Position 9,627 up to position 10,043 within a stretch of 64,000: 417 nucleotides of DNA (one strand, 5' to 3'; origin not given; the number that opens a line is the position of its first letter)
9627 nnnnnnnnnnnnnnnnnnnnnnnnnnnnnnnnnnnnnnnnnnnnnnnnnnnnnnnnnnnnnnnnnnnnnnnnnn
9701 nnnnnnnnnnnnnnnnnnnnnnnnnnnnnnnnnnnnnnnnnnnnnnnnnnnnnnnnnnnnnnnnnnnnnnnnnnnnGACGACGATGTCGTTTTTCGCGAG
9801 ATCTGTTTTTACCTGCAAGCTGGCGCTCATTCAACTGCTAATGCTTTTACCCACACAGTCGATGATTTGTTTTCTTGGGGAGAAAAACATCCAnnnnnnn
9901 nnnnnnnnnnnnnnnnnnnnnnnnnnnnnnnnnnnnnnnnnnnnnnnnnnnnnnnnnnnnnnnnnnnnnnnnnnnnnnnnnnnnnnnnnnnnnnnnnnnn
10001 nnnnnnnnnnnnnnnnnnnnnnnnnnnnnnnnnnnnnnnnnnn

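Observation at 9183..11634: Tandem pair of divergent P450s with His in place of the conserved I-helix acid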

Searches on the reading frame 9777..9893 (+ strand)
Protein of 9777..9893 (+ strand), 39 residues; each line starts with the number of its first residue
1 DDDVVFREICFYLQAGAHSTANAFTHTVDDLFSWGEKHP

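Call 34: search_solved_structures(query=window:9777-9893:+, max_evalue=10, show_alignments=5)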
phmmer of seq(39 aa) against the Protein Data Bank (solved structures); distinct sequences matched with E-value up to 10: 6.
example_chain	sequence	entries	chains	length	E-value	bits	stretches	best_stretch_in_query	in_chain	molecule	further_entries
1tx4_A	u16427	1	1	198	1.3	13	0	4-27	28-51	P50-RHOGAP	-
1am4_A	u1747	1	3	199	1.3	13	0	4-27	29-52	P50-RHOGAP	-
1grn_B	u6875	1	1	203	1.3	12.9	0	4-27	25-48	PROTEIN (RHO GTPASE ACTIVATING PROTEIN)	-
2ngr_B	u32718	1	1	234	1.5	12.8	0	4-27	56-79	PROTEIN (GTPASE ACTIVATING PROTEIN (RHG))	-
5m6x_A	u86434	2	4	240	1.6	12.7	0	4-27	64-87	Rho GTPase-activating protein 1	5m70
7qsc_A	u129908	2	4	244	1.7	12.6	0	4-27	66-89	Rho GTPase-activating protein 1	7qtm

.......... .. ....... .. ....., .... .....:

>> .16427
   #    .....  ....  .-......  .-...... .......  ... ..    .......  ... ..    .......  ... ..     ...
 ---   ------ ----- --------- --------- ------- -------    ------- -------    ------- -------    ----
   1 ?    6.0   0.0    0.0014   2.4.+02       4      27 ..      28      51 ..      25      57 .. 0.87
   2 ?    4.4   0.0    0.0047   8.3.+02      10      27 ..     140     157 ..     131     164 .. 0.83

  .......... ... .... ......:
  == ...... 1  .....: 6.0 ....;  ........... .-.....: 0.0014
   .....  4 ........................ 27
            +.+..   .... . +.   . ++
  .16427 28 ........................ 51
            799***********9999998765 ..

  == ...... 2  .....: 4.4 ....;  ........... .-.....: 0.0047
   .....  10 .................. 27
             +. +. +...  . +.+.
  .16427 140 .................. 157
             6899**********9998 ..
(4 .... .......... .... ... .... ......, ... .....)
